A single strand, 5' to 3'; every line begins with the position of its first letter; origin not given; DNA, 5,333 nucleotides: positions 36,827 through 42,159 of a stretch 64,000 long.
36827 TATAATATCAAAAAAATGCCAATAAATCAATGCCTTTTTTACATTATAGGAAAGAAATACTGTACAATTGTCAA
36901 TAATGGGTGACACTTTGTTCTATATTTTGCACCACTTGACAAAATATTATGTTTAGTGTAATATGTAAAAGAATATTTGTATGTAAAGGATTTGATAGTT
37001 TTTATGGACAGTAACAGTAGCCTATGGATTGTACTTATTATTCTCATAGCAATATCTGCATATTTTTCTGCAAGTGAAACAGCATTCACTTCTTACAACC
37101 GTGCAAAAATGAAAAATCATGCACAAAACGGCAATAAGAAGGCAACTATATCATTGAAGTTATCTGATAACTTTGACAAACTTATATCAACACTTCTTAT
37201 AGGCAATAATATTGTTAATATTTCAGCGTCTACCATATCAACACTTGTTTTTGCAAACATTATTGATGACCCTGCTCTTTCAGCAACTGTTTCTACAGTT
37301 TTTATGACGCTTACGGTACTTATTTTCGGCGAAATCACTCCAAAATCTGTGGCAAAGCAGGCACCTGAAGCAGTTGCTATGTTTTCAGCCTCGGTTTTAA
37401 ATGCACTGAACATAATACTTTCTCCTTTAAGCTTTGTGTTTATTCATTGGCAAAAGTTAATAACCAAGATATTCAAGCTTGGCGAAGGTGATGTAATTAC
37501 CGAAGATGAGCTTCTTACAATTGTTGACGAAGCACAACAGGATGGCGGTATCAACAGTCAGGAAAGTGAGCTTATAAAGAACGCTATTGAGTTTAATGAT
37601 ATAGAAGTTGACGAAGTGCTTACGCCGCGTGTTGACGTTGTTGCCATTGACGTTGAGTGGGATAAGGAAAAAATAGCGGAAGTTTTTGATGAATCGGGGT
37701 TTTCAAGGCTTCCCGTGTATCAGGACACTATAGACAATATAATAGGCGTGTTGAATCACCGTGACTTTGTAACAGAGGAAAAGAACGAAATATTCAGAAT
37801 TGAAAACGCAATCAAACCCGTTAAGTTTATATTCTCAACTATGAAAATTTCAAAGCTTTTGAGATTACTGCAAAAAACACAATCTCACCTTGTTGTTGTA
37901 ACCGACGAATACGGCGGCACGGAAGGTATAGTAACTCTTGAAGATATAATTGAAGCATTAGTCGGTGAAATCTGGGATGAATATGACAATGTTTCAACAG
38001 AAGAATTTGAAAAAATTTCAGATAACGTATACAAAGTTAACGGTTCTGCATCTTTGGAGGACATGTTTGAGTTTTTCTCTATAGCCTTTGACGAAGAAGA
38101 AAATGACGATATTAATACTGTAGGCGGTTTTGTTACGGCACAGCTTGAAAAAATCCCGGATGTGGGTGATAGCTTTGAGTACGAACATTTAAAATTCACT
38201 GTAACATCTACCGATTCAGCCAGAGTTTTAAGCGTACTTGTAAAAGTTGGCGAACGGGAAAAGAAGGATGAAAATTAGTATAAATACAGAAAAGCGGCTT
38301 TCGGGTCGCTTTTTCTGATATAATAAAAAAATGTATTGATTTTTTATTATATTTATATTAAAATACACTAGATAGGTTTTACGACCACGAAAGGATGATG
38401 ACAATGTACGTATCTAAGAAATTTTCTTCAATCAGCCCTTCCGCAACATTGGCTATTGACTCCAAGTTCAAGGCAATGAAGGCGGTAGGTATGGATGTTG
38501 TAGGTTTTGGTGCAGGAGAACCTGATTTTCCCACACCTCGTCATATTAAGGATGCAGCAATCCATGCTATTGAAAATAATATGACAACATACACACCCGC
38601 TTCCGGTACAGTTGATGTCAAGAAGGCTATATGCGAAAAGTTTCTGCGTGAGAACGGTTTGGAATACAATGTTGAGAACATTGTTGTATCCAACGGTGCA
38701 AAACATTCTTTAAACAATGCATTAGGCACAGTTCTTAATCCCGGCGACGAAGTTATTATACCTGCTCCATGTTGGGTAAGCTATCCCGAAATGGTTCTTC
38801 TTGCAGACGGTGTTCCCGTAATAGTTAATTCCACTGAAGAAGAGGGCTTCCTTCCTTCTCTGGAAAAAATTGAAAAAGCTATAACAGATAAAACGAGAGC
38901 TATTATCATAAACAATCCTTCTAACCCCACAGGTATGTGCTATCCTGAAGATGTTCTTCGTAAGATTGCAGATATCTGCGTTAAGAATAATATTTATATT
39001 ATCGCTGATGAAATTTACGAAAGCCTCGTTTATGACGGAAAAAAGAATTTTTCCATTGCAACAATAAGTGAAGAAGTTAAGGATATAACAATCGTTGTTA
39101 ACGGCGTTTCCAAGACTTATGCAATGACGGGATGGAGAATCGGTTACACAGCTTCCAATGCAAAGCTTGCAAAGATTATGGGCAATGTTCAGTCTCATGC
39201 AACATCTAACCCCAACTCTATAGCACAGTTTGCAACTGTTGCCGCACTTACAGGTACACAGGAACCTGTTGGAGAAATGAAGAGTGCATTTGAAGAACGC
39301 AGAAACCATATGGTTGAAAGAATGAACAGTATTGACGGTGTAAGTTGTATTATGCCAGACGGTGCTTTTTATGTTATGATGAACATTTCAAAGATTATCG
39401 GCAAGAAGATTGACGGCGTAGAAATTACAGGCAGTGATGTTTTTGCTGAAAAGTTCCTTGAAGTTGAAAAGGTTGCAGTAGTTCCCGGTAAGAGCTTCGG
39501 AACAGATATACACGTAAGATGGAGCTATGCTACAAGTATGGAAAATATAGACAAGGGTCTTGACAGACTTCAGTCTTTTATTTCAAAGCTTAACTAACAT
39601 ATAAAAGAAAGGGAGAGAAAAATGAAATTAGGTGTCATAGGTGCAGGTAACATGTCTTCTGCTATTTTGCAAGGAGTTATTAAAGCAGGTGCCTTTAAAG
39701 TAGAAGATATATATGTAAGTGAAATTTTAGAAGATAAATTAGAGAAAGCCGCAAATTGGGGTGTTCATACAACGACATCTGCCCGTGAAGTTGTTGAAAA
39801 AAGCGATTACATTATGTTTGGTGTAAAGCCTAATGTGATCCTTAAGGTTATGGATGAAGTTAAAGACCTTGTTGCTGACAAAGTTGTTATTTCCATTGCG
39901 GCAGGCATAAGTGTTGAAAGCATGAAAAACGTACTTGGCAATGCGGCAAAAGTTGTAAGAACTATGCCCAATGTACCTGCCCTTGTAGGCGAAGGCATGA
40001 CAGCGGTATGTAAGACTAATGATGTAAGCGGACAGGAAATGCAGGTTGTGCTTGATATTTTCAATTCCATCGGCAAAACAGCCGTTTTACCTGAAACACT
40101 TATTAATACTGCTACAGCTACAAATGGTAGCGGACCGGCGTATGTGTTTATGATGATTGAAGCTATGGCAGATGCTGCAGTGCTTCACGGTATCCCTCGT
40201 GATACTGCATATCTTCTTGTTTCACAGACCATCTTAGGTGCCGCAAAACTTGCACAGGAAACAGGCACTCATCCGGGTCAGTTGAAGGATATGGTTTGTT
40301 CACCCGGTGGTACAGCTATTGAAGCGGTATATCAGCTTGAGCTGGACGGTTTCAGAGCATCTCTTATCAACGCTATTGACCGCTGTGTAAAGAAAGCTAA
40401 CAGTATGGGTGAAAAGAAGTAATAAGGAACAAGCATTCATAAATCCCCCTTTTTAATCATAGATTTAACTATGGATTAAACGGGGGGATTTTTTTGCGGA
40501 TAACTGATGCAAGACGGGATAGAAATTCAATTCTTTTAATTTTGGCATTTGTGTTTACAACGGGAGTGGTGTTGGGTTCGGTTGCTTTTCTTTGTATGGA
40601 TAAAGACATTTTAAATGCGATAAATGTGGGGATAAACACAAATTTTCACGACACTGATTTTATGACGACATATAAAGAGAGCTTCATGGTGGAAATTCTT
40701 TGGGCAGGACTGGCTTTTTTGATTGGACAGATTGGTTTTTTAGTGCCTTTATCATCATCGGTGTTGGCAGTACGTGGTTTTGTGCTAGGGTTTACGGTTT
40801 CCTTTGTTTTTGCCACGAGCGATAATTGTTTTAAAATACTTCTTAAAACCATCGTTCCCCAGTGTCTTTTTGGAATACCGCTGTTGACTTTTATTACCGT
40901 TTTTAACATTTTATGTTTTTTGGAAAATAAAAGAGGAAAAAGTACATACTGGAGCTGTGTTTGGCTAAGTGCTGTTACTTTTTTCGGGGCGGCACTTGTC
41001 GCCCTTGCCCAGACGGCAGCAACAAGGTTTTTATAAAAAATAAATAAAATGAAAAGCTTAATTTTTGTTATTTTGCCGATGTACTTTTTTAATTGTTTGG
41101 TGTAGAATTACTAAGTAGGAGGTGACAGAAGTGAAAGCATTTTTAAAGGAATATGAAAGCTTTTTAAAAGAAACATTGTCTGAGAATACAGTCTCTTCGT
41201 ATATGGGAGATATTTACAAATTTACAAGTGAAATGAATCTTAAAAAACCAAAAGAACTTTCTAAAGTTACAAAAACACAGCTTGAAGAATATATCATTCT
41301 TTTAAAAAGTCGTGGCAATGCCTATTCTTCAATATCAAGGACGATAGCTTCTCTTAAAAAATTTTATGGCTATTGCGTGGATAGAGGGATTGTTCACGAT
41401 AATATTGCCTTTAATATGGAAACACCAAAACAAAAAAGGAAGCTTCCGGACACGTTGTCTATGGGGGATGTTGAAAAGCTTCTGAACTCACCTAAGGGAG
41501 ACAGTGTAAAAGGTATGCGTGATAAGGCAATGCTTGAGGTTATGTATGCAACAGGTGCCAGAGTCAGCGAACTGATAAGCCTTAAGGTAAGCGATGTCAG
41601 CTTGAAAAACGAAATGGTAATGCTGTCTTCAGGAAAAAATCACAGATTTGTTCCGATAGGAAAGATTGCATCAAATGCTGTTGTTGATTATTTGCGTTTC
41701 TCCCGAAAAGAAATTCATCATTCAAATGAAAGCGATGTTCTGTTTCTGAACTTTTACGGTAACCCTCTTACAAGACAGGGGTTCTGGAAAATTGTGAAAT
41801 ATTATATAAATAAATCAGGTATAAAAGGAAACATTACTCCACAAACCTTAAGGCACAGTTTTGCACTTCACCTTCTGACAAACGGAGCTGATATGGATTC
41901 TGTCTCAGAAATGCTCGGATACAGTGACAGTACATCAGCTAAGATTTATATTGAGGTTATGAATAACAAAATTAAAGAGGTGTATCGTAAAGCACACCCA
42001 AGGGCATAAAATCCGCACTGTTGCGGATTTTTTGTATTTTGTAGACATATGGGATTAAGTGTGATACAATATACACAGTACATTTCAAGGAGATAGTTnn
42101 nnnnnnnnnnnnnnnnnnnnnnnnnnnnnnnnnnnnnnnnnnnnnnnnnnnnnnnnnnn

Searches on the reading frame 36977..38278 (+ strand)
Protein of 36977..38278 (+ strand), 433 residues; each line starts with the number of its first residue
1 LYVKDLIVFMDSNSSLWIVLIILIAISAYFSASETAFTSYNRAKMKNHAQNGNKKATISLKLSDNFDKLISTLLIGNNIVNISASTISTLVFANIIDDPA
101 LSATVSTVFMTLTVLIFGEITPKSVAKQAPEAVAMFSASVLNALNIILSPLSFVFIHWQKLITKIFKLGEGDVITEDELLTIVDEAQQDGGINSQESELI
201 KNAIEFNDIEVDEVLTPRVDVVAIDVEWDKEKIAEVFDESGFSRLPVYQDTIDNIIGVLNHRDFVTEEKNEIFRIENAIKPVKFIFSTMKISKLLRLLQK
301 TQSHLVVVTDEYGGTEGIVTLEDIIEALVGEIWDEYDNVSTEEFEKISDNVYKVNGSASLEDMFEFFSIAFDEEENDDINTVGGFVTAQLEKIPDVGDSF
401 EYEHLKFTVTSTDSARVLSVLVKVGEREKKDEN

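Call 42: search_protein_families(library=pfam, proteins=[window:36977-38278:+], max_evalue=0.001)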
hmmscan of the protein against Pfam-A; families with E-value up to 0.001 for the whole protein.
window:36977-38278:+ (433 aa): 3 families
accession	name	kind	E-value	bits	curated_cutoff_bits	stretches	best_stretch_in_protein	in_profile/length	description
PF01595.25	CNNM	-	9.4e-50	169.2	28.4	1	18-196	1-181/181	Cyclin M transmembrane N-terminal domain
PF03471.22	CorC_HlyC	-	2.2e-19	69.7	27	1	346-423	2-78/81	Transporter associated domain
PF00571.33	CBS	-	1.7e-16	60.7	24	2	279-329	6-56/57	CBS domain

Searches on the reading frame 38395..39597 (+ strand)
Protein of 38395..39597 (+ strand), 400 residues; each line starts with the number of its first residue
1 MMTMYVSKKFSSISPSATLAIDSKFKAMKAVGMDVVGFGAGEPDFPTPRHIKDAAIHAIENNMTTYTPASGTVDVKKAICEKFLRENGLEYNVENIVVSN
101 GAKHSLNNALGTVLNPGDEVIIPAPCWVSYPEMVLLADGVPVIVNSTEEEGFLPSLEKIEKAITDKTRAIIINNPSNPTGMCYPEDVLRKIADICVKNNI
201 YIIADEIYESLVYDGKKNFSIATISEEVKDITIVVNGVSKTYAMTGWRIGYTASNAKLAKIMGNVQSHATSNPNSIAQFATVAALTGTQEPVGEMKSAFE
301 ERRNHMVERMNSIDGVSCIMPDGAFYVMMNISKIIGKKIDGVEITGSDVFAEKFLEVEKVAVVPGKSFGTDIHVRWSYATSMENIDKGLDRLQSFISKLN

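Call 42: search_protein_families(library=pfam, proteins=[window:38395-39597:+], max_evalue=0.001)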
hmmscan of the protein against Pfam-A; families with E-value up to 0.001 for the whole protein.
window:38395-39597:+ (400 aa): 6 families
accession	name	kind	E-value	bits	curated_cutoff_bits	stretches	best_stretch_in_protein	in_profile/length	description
PF00155.27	Aminotran_1_2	-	2.5e-75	254.4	19.7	1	34-392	2-361/361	Aminotransferase class I and II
PF01041.23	DegT_DnrJ_EryC1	-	3.2e-10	40.2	19.8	1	96-205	43-145/360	DegT/DnrJ/EryC1/StrS aminotransferase family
PF00202.27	Aminotran_3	-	4.1e-07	29.5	30.5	1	141-393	165-400/403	Aminotransferase class-III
PF00266.25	Aminotran_5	-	1.8e-05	24.3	21.5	1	94-205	62-175/371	Aminotransferase class-V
PF12897.13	Asp_aminotransf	-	0.0002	20.7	27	1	92-296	98-307/421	Aspartate amino-transferase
PF01053.26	Cys_Met_Meta_PP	-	0.00024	20.2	27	1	92-210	67-178/381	Cys/Met metabolism PLP-dependent enzyme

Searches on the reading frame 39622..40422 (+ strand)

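Call 42: search_protein_families(library=pfam, proteins=[window:39622-40422:+], max_evalue=0.001)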
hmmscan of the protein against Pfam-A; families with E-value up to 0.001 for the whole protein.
window:39622-40422:+ (266 aa): 3 families
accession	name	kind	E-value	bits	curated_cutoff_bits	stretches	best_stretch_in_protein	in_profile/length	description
PF14748.11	P5CR_dimer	-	1.6e-38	131.6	25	1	158-262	1-105/105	Pyrroline-5-carboxylate reductase dimerisation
PF03807.23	F420_oxidored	-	1.3e-16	61.4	21.6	1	2-95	1-94/94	NADP oxidoreductase coenzyme F420-dependent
PF03446.21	NAD_binding_2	-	0.00012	22.6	21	1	2-111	1-110/161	NAD binding domain of 6-phosphogluconate dehydrogenase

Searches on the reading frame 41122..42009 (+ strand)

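Call 92: search_protein_families(library=pfam, proteins=[window:41122-42009:+], max_evalue=0.00001)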
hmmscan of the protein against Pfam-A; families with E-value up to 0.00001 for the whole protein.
window:41122-42009:+ (295 aa): 3 families
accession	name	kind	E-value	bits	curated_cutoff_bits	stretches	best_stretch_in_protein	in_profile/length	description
PF00589.27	Phage_integrase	-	4.5e-37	127.9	27.1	1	115-280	6-169/172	Phage integrase family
PF02899.23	Phage_int_SAM_1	-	2.3e-09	37.8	22.3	1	9-89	2-83/83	Phage integrase, N-terminal SAM-like domain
PF13102.12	Phage_int_SAM_5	-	2.7e-08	34.5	22.3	0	42-95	39-92/98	Phage integrase SAM-like domain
